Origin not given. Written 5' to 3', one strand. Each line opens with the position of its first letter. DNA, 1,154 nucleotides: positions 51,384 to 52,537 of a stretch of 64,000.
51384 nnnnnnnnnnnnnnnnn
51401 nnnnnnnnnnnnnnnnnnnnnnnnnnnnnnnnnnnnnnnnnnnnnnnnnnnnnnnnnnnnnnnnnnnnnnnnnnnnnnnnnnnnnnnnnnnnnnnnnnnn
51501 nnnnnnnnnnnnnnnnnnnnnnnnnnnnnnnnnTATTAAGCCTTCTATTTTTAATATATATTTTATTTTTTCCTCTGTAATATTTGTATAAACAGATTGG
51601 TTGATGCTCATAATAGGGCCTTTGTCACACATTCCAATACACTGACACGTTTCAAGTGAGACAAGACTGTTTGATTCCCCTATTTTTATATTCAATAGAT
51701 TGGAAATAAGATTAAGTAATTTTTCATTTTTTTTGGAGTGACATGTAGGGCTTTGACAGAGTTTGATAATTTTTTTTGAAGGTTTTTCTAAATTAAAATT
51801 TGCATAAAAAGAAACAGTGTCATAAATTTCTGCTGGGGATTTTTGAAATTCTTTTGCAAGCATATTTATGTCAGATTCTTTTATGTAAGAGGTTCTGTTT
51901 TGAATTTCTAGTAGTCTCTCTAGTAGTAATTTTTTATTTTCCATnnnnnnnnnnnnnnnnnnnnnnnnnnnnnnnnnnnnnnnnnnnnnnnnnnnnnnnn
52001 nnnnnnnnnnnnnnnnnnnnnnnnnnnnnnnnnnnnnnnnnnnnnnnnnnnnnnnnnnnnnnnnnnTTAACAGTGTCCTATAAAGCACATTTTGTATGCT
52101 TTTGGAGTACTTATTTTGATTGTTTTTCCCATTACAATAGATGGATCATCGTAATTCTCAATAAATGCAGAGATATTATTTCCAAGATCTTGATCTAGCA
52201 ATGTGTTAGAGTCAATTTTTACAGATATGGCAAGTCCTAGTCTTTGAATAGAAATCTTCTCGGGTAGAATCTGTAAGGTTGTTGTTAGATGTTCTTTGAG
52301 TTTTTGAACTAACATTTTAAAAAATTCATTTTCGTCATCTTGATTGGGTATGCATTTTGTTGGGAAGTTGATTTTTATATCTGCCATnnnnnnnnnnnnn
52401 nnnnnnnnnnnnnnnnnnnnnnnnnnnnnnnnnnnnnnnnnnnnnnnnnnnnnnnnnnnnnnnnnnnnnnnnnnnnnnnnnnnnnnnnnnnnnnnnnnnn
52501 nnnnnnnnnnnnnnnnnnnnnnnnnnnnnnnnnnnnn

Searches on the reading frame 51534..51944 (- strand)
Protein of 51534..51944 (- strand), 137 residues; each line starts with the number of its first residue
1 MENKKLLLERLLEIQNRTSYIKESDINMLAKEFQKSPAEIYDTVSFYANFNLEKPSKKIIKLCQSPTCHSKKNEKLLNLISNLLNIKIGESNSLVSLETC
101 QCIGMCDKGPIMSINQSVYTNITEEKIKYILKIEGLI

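Call 6: search_protein_families(library=pfam, proteins=[window:51534-51944:-], max_evalue=1)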
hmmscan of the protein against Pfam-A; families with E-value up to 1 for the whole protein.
window:51534-51944:- (137 aa): 1 family
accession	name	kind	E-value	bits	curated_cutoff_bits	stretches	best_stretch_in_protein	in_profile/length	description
PF01257.25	2Fe-2S_thioredx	-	3.8e-31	108.3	24.8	1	3-132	11-142/145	Thioredoxin-like [2Fe-2S] ferredoxin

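Call 16: find_related_loci(query=window:51534-51944:-, collection=genome_contigs, flank=10000)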
Query window:51534-51944:- (137 aa) in genome_contigs; peptide patterns used: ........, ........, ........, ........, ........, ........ (x = any residue, [..] = any of these).
295 stretches matched a pattern; 2 encode a relative of the query (tblastn E <= 1e-3); 2 distinct loci.
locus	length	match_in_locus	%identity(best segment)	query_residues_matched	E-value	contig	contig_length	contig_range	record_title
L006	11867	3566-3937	86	14-137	1e-71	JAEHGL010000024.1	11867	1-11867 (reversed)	Candidatus Komeilibacteria bacterium S5_K13 S5_K13__24, whole genome shotgun sequence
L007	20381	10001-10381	35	7-131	1e-23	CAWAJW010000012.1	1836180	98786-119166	MAG: uncultured Bacteroidetes bacterium isolate MFD02416.bin.1.337 genome assembly, contig: contig_581, whole genome sho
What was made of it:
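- Tried and rejected: The genome scan with the NuoE-like protein gave one close relative and one distant Bacteroidetes hit (call 16).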

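Call 24: find_homologous_proteins(query=A2, max_evalue=10)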
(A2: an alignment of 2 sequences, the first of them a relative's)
Query A2 (2 sequences) (98 aa, profile of the alignment): 2 proteins with E <= 10 among 86 candidates.
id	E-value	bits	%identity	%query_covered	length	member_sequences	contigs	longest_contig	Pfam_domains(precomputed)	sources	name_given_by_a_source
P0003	2.7e-51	189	100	100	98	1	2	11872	-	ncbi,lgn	-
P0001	1.6e-6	46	53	31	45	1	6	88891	-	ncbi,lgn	-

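Call 28: find_related_loci(query=A5, collection=metagenome_contigs, flank=10000)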
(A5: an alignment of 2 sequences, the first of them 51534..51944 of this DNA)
Query A5 (137 aa) in metagenome_contigs; peptide patterns used: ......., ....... (x = any residue, [..] = any of these).
600 stretches matched a pattern (row limit reached: there are more); 1 encode a relative of the query (tblastn E <= 1e-3); 1 distinct loci.
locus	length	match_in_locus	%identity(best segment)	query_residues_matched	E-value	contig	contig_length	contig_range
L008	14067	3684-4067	30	7-132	6e-18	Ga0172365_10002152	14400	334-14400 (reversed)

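Call 29: find_encoding_contigs(protein=P0003, flank=10000, max_places=10)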
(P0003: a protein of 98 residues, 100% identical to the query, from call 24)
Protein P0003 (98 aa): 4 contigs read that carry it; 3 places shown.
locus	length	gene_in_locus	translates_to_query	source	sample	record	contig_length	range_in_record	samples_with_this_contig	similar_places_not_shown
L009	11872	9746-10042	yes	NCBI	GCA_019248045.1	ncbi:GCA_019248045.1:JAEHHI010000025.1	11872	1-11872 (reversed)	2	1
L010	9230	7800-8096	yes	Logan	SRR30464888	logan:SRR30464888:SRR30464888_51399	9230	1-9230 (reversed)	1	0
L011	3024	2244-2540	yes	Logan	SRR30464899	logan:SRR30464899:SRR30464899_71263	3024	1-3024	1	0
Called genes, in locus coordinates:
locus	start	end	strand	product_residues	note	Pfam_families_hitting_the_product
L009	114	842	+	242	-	-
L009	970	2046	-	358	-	PF03462:PCRF, PF00472:RF-1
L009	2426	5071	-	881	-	PF16403:Bact_surface_Ig-like, PF01471:PG_binding_1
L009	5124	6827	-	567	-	PF00111:Fer2 (weak), PF13510:Fer2_4, PF12838:Fer4_7, PF13183:Fer4_8 (weak), PF13187:Fer4_9, PF14697:Fer4_21, PF02906:Fe_hyd_lg_C, PF02256:Fe_hyd_SSU, +4 more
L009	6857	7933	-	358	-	PF01512:Complex1_51K, PF10531:SLBB (faint), PF10589:NADH_4Fe-4S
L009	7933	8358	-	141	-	PF01257:2Fe-2S_thioredx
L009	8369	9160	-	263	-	PF01209:Ubie_methyltran, PF05175:MTS (weak), PF13489:Methyltransf_23, PF13847:Methyltransf_31, PF08241:Methyltransf_11, PF08242:Methyltransf_12, PF13649:Methyltransf_25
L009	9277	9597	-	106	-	-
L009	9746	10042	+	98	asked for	-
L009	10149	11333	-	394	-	-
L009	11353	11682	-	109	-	-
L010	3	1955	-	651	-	?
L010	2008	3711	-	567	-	PF00111:Fer2 (weak), PF13510:Fer2_4, PF12838:Fer4_7, PF13183:Fer4_8 (weak), PF13187:Fer4_9, PF14697:Fer4_21, PF02906:Fe_hyd_lg_C, PF02256:Fe_hyd_SSU, +4 more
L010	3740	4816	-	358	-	PF01512:Complex1_51K, PF10531:SLBB (faint), PF10589:NADH_4Fe-4S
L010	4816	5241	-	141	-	PF01257:2Fe-2S_thioredx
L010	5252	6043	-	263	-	PF01209:Ubie_methyltran, PF05175:MTS (weak), PF13489:Methyltransf_23, PF13847:Methyltransf_31, PF08241:Methyltransf_11, PF08242:Methyltransf_12, PF13649:Methyltransf_25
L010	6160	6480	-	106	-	-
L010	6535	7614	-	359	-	PF00665:rve, PF13683:rve_3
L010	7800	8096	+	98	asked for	-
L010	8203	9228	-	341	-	?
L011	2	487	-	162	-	?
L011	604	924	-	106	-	-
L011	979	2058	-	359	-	PF00665:rve, PF13683:rve_3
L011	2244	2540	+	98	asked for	-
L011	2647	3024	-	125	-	?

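Call 38: search_protein_families(library=phrogs, proteins=[P0003], max_evalue=1)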
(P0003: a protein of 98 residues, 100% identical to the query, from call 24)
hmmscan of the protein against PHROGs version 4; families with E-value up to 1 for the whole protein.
P0003 (98 aa): 5 families
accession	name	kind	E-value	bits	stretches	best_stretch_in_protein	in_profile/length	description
phrog_13633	-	unknown function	1.5e-05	26.1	2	9-34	10-35/61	-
phrog_8715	-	unknown function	0.073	14.1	1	14-69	55-110/142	-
phrog_8180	-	unknown function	0.12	12.8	1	14-80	85-149/170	-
phrog_13851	-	unknown function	0.74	11.1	1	55-97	8-50/73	-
phrog_903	-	unknown function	0.76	11.6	0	6-43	10-45/78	-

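Call 39: search_protein_families(library=padloc, proteins=[P0003], max_evalue=1)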
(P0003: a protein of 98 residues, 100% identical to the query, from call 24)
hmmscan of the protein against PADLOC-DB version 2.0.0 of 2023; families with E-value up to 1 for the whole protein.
P0003 (98 aa): 2 families
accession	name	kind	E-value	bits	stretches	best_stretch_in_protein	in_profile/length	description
PDLC04622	PDC-M38B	-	0.032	11.9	1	6-80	108-182/246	-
PDLC03890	NsnC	-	0.033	11.2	1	5-44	204-243/291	-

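Call 40: search_solved_structures(query=A2, max_evalue=10)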
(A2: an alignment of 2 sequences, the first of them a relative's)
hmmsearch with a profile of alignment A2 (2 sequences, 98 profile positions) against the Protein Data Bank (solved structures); distinct sequences matched with E-value up to 10: 6.
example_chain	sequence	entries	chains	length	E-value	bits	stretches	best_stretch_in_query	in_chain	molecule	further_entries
9dir_A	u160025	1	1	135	0.5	13.6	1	4-54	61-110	ChuA binding protein G7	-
1sjp_A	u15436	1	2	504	0.62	13.3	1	22-91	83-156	60 kDa chaperonin 2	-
3rtk_A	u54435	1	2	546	0.62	13.3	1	22-91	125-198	60 kDa chaperonin 2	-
8gxn_B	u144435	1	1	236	1.3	12.3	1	23-54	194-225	caffeyl-CoA-O-methyltransferase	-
8gxo_A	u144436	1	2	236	1.3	12.3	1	23-54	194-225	Caffeoyl-CoA O-methyltransferase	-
4v4o_A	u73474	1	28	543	7.2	9.9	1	8-75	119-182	cpn60(GroEL)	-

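Call 41: search_dna_similar(query=P0003, collection=phages, mode=protein, max_evalue=1, max_rows=20)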
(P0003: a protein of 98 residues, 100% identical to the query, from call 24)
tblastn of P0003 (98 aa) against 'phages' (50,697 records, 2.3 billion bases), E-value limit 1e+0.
No match.
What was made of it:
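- The only family signal is P0003 against phrog_13633, of unknown function (E = 1.5e-5, call 38), with no tblastn match in phage genomes (call 41).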

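Call 52: predict_structure(alignment_id=A6)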
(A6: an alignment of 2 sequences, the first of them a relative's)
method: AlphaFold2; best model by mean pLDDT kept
length: 98 residues; sequences in the alignment: 2
mean_pLDDT: 71.7   pTM: 0.55
mean pLDDT of the five models: 71.7, 58.7, 58.7, 58.1, 52.4
residues with pLDDT >= 90: 0; 70-90: 60; 50-70: 36; < 50: 2
segments of 3 or more residues with pLDDT < 50: none
pLDDT, mean of each block of 10 residues (from residue 1): 79 69 71 80 77 80 68 56 71 64
secondary structure, 60 per line:
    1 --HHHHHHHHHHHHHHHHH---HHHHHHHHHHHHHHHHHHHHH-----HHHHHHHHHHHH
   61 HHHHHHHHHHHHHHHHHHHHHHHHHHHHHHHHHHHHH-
elements in order: H3-19 H23-43 H49-97

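Call 56: search_protein_representatives(alignment_id=A6)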
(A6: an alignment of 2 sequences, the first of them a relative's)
Query: 2 sequences, 98 profile positions. Proteins with E-value up to 0.001 (for the whole library): 2; up to 1e-10: 1; up to 1e-30: 1. The best 2 are listed.
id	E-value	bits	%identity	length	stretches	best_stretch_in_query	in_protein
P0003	8.7e-52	189.2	-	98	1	1-98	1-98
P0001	5.1e-07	45.7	-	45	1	1-61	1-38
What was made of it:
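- Closest known: Taxonomically restricted. Same: ORF2 and P0003 form a two-member family among 1.84 billion representative proteins (call 56).
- Tried and rejected: The exhaustive HMMER profile search found two family members in total (call 56).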

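Call 58: fold_search(model_id=the predicted structure, library=pdb)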
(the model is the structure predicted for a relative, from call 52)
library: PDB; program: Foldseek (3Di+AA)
matches with E <= 10: 230; with E <= 0.001: 0
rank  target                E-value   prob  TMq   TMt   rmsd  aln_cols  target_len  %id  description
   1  9njb_B                4.9e-01  0.25  0.26  0.07   7.3        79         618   16  hPNPase RNA pre-catalytic state (released 2025-12-10)
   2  9nje_C                7.7e-01  0.25  0.30  0.08   7.0        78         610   20  hPNPase bound to PO4 in loop conformation 2 (released 2025-12-10)
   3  9njc_A                8.6e-01  0.47  0.34  0.08   7.9        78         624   15  hPNPase bound to PO4 in loop conformation 1 (released 2025-12-10)
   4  3u1k_B                9.1e-01  0.54  0.37  0.08   6.5        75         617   19  Crystal structure of human PNPase (released 2012-02-01)
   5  5zf6_A                9.6e-01  0.21  0.29  0.08   7.1        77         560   21  Crystal structure of the dimeric human PNPase (released 2018-08-22)
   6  9njd_C                1.0e+00  0.18  0.29  0.07   8.6        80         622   19  hPNPase bound to PO4 in loop conformation 3 (released 2025-12-10)
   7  5zf6_B                1.1e+00  0.35  0.33  0.09   6.6        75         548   15  Crystal structure of the dimeric human PNPase (released 2018-08-22)
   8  3u1k_D                1.1e+00  0.16  0.26  0.07   7.1        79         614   16  Crystal structure of human PNPase (released 2012-02-01)
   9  4u7y_A                1.2e+00  0.35  0.36  0.41  13.6        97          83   15  Structure of the complex of VPS4B MIT and IST1 MIM (released 2015-02-11)
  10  9nje_B                1.2e+00  0.14  0.26  0.07   8.4        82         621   16  hPNPase bound to PO4 in loop conformation 2 (released 2025-12-10)
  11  9k7w_E                1.3e+00  0.25  0.35  0.38   5.8        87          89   17  Crystal structure of designed nickel-induced homotrimer C3-Ni1-HH*3-18 (released 2025-10-29)
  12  9k7w_D                1.3e+00  0.25  0.36  0.37   5.8        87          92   17  Crystal structure of designed nickel-induced homotrimer C3-Ni1-HH*3-18 (released 2025-10-29)
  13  2n2n_MODEL_1_A        1.3e+00  0.12  0.26  0.27  12.3        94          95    8  Tom1 negatively modulates binding of Tollip to phosphatidylinositol 3-phosphate via a coupled folding and bind (released 2015-09-16)
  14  4zsf_A                1.3e+00  0.23  0.34  0.16   8.9        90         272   16  Crystal structure of pre-specific restriction endonuclease BsaWI-DNA complex (released 2015-10-07)
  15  8gad_A                1.4e+00  0.35  0.42  0.40   7.4        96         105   17  Crystal structure of a high affinity PD-L1 binder (released 2024-08-21)
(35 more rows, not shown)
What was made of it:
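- Fold search was uninformative (call 58).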

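Call 72: find_related_loci(query=A6, collection=viral_contigs, flank=3000)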
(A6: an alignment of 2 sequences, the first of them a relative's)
Query A6 (98 aa) in viral_contigs; peptide patterns used: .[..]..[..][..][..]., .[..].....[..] (x = any residue, [..] = any of these).
240 stretches matched a pattern, but none encodes a relative of the query by tblastn (E <= 1e-3).
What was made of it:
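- Closest known: PHROG family phrog_13633. Different: ORF2 itself does not match at E <= 1 (call 38). tblastn of P0003 finds nothing in 50,697 phage genomes (call 41), and nothing was found in viral contigs (call 72).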

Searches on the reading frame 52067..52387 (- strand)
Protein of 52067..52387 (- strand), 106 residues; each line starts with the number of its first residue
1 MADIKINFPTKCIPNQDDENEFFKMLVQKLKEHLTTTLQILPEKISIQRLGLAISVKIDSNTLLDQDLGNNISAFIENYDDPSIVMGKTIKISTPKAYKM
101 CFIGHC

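Call 6: search_protein_families(library=pfam, proteins=[window:52070-52387:-], max_evalue=1)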
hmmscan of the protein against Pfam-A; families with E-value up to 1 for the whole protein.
window:52070-52387:- (106 aa): 2 families
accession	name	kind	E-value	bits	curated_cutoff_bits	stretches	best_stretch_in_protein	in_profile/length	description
PF18933.6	PsbP_2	-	0.0041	17.6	27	1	3-101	53-135/184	PsbP-like protein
PF03855.18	M-factor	-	0.059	14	25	1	75-103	13-42/43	M-factor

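Call 7: search_protein_families(library=ncbifam, proteins=[window:52070-52387:-], max_evalue=1)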
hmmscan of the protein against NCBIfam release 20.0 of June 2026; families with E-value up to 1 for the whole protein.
window:52070-52387:- (106 aa): 0 families

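Call 23: find_related_loci(query=A3, collection=metagenome_contigs, flank=5000)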
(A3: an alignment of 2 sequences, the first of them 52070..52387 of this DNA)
Query A3 (106 aa) in metagenome_contigs; peptide patterns used: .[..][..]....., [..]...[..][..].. (x = any residue, [..] = any of these).
334 stretches matched a pattern, but none encodes a relative of the query by tblastn (E <= 1e-3).
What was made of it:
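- Only one related species could be found (calls 16, 23, 28).
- Tried and rejected: Two metagenome scans gave nothing close (calls 23, 28).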

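Call 30: find_encoding_contigs(protein=window:52067-52387:-, flank=3000, max_places=10)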
Protein window:52067-52387:- (106 aa): 5 contigs read that carry it; 2 places shown.
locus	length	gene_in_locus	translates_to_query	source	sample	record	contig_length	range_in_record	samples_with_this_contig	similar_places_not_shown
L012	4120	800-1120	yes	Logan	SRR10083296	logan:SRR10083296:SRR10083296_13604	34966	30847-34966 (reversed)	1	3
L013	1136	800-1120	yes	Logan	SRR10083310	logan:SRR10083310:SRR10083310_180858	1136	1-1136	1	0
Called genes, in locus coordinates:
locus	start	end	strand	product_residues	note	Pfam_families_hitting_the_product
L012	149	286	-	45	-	-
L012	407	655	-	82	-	-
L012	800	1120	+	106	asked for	-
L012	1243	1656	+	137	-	PF01257:2Fe-2S_thioredx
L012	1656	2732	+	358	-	PF01512:Complex1_51K, PF10589:NADH_4Fe-4S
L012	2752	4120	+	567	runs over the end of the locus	PF13510:Fer2_4, PF13187:Fer4_9, PF12838:Fer4_7, PF13183:Fer4_8 (weak), PF13534:Fer4_17 (weak), PF14697:Fer4_21, PF02906:Fe_hyd_lg_C, PF02256:Fe_hyd_SSU, +3 more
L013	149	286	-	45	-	-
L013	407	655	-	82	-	-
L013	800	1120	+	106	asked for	-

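Call 38: search_protein_families(library=phrogs, proteins=[window:52070-52387:-], max_evalue=1)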
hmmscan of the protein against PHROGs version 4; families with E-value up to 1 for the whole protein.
window:52070-52387:- (106 aa): 1 family
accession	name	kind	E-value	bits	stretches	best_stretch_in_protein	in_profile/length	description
phrog_11176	-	connector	0.098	13.5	1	19-103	84-170/216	head-tail adaptor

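Call 39: search_protein_families(library=padloc, proteins=[window:52070-52387:-], max_evalue=1)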
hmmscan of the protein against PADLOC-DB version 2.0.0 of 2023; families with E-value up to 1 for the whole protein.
window:52070-52387:- (106 aa): 0 families
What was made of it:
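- No hit in PHROGs, PADLOC, Pfam or NCBIfam (calls 6, 7, 38, 39).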

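Call 53: predict_structure(protein=window:52070-52387:-)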
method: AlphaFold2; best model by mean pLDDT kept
length: 106 residues; sequences in the alignment: 1
mean_pLDDT: 72.4   pTM: 0.69
mean pLDDT of the five models: 72.4, 65.0, 64.1, 62.4, 62.2
residues with pLDDT >= 90: 9; 70-90: 61; 50-70: 22; < 50: 14
segments of 3 or more residues with pLDDT < 50: 85-87, 96-106
pLDDT, mean of each block of 10 residues (from residue 1): 75 66 85 89 89 85 77 77 51 50 41
secondary structure, 60 per line:
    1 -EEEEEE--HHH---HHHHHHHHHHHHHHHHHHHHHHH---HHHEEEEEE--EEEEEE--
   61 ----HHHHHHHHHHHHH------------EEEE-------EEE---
elements in order: E2-7 H16-38 E45-50 E53-58 H65-77 E90-93 E101-103

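Call 59: fold_search(model_id=the predicted structure, library=pdb)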
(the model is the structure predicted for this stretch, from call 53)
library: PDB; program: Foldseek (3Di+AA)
matches with E <= 10: 1142; with E <= 0.001: 0
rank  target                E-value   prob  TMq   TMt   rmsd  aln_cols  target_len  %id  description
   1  4htj                  8.2e-02  0.90  0.45  0.51   5.1        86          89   14  Crystallographic structure of the membrane-proximal ectodomain of the human receptor-type protein-tyrosine phosphatase p (released 2012-11-28)
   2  2mq8_MODEL_1_A        1.1e-01  0.44  0.40  0.38  11.6       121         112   14  Solution NMR Structure of De novo designed protein LFR1 1 with ferredoxin fold, Northeast Structural Genomics  (released 2014-08-20)
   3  6zm9                  1.1e-01  0.57  0.44  0.39   8.1       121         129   12  PHAGE SAM LYASE IN COMPLEX WITH S-METHYL-5'-THIOADENOSINE (released 2021-02-24)
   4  8bsi_LV               1.7e-01  0.51  0.40  0.39   5.5       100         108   11  Giardia ribosome chimeric hybrid-like GDP+Pi bound state (B1) (released 2023-03-15)
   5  6i07_C                2.4e-01  0.63  0.48  0.25   6.9       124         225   15  Crystal structure of EpCAM in complex with scFv (released 2019-03-13)
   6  3n01_B                2.5e-01  0.84  0.44  0.53   4.6        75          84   16  Crystal structure of an abridged form of the mature ectodomain of the Human Receptor-Type Protein Tyrosine Phosphatase (released 2010-11-24)
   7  6znb                  2.7e-01  0.23  0.36  0.32   8.1       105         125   14  PHAGE SAM LYASE IN APO STATE (released 2021-02-24)
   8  2gff_B                3.1e-01  0.35  0.42  0.44   5.7       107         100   10  Crystal Structure of Yersinia pestis LsrG (released 2007-04-03)
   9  7lmv_B                3.5e-01  0.75  0.42  0.59   3.6        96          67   11  SPECIFIC INHIBITOR OF INTEGRIN ALPHA-V BETA-6 (released 2022-08-10)
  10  5m3c_A                3.5e-01  0.60  0.48  0.17   4.8        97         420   15  Structure of the hybrid domain (GGDEF-EAL) of PA0575 from Pseudomonas aeruginosa PAO1 at 2.8 Ang. with GTP and Ca2+ bo (released 2017-12-20)
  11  1tkt_A                3.5e-01  0.51  0.48  0.13   5.5       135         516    8  CRYSTAL STRUCTURE OF HIV-1 REVERSE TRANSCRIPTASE IN COMPLEX WITH GW426318 (released 2004-12-07)
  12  2qt7_B                3.7e-01  0.72  0.51  0.58   4.9        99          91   14  Crystallographic structure of the mature ectodomain of the human receptor-type protein-tyrosine phosphatase IA-2 at 1. (released 2007-12-11)
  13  9qup_B                3.7e-01  0.47  0.39  0.28   4.7        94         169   13  Tb(III)-bound de novo protein scaffold TFD-EE MPNN (released 2025-11-19)
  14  8ppl_Is               3.7e-01  0.09  0.18  0.13  14.2        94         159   11  MERS-CoV Nsp1 bound to the human 43S pre-initiation complex (released 2023-10-18)
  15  4mzv                  3.9e-01  0.33  0.41  0.21  10.7       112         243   17  Crystal structure of extracellular part of human EpCAM (released 2014-08-27)
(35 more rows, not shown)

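Call 75: list_cluster_members(proteins=[P0001, P0002, P0003, window:52070-52387:-])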
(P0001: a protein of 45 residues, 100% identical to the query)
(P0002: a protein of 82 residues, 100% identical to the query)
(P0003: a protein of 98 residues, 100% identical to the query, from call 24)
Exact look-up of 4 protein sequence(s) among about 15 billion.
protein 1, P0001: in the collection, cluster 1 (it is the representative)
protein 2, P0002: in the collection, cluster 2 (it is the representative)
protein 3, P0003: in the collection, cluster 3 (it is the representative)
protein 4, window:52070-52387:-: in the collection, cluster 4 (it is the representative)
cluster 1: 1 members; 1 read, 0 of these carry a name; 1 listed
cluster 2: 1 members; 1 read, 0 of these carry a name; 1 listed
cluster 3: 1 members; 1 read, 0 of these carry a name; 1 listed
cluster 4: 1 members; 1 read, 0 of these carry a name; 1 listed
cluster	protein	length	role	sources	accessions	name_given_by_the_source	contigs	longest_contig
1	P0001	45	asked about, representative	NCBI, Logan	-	-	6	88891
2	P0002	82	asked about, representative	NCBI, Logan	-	-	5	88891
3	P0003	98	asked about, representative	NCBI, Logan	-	-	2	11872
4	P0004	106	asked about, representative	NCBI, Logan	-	-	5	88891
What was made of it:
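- Tried and rejected: None were given (call 75).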

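Call 76: search_solved_structures(query=A3, max_evalue=1)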
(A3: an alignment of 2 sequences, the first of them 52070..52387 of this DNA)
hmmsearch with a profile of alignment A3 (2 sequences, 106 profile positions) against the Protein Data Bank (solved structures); distinct sequences matched with E-value up to 1: 1.
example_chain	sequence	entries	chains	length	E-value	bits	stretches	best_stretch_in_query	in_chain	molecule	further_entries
9okb_O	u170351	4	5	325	0.85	13.3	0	31-82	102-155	Centromere protein O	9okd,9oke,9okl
